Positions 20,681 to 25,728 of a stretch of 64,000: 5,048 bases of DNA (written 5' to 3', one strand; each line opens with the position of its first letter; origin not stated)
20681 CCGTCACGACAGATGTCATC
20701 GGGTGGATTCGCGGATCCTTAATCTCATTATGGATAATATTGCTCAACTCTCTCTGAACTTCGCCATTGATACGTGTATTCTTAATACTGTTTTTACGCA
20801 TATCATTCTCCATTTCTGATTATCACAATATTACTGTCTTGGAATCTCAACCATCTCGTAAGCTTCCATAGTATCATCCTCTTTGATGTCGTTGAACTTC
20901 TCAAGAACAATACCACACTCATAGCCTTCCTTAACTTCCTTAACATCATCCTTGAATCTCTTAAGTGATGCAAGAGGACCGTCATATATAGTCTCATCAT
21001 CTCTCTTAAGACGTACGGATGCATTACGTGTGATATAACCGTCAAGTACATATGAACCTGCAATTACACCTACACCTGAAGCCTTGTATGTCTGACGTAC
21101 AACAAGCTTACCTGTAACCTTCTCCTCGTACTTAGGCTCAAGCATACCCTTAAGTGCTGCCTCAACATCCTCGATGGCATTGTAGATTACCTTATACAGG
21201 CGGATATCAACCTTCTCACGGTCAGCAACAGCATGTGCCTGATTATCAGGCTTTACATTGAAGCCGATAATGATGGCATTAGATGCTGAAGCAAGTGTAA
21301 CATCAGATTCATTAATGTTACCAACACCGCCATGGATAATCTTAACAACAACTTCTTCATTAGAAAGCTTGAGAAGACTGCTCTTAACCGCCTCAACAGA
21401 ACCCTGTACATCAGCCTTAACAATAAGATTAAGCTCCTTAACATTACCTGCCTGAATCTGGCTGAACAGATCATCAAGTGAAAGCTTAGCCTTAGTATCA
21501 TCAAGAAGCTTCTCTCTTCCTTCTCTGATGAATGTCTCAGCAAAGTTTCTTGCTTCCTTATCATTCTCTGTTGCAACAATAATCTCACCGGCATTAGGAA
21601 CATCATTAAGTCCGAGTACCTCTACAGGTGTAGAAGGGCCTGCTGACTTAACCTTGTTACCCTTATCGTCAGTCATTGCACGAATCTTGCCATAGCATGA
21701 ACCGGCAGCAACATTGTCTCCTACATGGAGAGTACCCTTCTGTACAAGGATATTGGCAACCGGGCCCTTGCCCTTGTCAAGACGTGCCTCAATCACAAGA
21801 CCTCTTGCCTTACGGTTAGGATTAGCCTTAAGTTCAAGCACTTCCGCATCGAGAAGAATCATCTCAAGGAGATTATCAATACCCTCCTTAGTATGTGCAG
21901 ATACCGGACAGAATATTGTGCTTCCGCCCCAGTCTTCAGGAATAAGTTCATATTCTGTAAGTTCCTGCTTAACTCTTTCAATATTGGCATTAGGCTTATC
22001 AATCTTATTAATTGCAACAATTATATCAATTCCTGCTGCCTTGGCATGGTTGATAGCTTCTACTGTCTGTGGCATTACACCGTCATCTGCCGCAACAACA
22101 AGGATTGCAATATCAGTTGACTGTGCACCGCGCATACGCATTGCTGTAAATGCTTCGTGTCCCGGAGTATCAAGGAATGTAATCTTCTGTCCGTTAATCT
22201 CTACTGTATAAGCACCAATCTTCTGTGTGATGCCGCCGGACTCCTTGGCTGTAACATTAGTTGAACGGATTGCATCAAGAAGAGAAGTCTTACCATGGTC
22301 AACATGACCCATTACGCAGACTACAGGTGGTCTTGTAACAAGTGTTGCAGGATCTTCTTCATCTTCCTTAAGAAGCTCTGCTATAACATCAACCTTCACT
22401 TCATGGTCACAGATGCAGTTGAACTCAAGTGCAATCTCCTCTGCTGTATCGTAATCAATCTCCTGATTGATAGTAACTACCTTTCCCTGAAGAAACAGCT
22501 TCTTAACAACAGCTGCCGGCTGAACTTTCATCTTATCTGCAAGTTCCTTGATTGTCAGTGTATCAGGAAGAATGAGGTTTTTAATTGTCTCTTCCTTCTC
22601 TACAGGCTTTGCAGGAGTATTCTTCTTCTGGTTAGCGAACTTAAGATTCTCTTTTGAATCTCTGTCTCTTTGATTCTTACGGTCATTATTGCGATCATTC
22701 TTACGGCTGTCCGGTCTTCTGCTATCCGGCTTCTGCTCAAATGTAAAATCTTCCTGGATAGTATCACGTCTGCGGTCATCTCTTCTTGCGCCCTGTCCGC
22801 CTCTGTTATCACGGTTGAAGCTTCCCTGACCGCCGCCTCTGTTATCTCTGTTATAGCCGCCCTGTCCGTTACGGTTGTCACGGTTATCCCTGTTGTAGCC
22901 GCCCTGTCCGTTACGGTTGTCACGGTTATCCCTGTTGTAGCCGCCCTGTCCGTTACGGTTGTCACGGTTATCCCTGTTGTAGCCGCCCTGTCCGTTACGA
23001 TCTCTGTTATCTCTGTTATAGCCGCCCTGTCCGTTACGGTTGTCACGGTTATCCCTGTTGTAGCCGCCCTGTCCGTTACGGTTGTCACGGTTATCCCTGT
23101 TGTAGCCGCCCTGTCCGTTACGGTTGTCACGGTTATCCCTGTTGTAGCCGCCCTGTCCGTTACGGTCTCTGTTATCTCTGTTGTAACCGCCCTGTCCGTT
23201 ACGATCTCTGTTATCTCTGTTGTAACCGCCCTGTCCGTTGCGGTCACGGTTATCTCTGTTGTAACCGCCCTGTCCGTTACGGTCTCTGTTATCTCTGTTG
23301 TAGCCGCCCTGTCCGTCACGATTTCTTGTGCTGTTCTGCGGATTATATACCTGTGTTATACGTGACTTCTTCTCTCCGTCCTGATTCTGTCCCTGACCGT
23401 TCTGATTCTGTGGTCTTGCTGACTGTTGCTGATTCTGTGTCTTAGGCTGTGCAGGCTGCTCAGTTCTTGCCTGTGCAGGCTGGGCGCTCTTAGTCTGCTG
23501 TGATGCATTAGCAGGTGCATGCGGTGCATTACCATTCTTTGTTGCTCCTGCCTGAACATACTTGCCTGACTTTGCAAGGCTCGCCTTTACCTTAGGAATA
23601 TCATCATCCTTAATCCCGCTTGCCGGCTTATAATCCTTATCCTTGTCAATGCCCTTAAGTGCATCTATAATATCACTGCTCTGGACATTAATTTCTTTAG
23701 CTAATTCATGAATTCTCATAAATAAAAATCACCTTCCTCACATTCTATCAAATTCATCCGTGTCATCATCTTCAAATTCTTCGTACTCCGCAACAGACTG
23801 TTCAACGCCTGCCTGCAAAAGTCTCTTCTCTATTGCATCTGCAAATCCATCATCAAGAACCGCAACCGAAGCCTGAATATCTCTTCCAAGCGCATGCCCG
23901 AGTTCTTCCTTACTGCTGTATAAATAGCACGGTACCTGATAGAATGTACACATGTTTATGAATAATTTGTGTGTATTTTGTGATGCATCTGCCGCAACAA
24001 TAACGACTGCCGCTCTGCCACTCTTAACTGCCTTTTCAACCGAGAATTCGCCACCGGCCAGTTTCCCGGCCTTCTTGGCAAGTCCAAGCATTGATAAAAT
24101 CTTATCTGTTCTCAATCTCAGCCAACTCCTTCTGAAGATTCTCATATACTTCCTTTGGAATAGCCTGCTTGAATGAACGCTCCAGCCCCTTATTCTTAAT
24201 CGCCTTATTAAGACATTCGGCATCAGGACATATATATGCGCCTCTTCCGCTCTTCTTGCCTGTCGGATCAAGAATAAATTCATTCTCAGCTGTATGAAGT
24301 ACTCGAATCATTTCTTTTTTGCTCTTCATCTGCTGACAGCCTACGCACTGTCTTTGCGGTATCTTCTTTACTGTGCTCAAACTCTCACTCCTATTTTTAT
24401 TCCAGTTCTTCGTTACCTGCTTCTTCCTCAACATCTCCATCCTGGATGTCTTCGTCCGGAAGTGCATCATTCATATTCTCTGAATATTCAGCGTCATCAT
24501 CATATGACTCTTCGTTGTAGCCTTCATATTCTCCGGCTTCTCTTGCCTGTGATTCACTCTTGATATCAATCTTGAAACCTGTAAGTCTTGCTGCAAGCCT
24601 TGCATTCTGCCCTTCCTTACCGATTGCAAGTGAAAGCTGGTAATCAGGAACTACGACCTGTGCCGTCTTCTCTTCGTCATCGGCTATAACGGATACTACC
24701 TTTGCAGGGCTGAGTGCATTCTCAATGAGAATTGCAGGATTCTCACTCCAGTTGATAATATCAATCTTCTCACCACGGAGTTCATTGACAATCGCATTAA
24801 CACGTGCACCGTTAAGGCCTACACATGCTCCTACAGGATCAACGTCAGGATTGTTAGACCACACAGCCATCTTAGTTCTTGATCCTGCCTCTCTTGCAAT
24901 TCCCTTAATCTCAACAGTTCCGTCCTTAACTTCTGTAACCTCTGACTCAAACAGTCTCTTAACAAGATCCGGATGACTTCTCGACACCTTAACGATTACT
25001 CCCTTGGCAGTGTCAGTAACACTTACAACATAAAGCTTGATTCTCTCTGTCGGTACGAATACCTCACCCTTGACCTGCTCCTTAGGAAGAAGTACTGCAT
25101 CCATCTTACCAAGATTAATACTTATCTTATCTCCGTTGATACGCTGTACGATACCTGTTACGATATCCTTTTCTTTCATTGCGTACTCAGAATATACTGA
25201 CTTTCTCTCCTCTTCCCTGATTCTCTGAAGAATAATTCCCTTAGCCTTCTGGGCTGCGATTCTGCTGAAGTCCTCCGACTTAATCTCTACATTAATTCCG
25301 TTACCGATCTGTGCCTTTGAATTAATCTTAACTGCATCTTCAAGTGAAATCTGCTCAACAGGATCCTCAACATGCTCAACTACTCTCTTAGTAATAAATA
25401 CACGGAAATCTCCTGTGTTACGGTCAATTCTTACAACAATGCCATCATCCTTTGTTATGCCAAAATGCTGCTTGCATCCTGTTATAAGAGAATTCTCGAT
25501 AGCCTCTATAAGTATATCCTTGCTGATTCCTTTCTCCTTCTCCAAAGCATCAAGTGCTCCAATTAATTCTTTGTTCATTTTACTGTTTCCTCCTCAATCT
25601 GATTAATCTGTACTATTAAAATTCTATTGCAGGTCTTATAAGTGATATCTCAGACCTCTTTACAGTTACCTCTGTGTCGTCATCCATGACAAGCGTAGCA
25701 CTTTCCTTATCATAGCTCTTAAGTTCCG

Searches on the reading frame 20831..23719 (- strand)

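Call 87: search_protein_families(library=pfam, proteins=[window:20831-23719:-], max_evalue=0.00001)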
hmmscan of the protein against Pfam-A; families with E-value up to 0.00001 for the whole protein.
window:20831-23719:- (962 aa): 7 families
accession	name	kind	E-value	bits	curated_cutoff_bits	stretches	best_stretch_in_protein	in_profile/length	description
PF11987.13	IF-2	-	2.8e-45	153.4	27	1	742-853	6-117/117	Translation-initiation factor 2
PF00009.33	GTP_EFTU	-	2.7e-38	131.9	26.5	1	467-622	6-183/188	Elongation factor Tu GTP binding domain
PF22042.2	EF-G_D2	-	1.8e-28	98.9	27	1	637-715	1-82/84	Elongation factor G domain 2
PF04760.21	IF2_N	-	3.6e-20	71.9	25.3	1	385-434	1-51/53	Translation initiation factor IF-2, N-terminal region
PF01926.29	MMR_HSR1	-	2.6e-11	44.1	21.9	1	467-572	2-113/113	50S ribosome-binding GTPase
PF03144.31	GTP_EFTU_D2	-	2e-06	28.6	30.3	0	884-940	1-59/73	Elongation factor Tu domain 2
PF00071.28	Ras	-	4.8e-06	26.7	21.6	1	468-622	3-157/162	Ras family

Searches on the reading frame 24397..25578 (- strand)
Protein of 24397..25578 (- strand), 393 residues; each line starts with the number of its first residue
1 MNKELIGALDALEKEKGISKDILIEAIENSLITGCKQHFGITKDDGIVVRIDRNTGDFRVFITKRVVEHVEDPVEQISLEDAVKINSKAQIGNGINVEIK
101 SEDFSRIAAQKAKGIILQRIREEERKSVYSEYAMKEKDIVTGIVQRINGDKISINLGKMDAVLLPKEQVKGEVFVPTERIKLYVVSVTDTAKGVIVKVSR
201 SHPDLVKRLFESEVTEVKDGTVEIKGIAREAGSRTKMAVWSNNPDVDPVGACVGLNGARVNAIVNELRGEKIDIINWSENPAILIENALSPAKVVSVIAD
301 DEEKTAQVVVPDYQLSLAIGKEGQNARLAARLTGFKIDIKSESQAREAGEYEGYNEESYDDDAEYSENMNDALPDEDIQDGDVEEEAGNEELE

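Call 87: search_protein_families(library=pfam, proteins=[window:24397-25578:-], max_evalue=0.00001)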
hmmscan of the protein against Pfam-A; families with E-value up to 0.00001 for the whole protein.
window:24397-25578:- (393 aa): 2 families
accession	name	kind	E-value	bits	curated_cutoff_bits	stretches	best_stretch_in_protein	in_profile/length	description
PF08529.16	NusA_N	-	6.4e-40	136.5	23.8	1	4-126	1-119/119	NusA N-terminal domain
PF13184.12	KH_5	-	2.2e-29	101.8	27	1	231-297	1-67/69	NusA-like KH domain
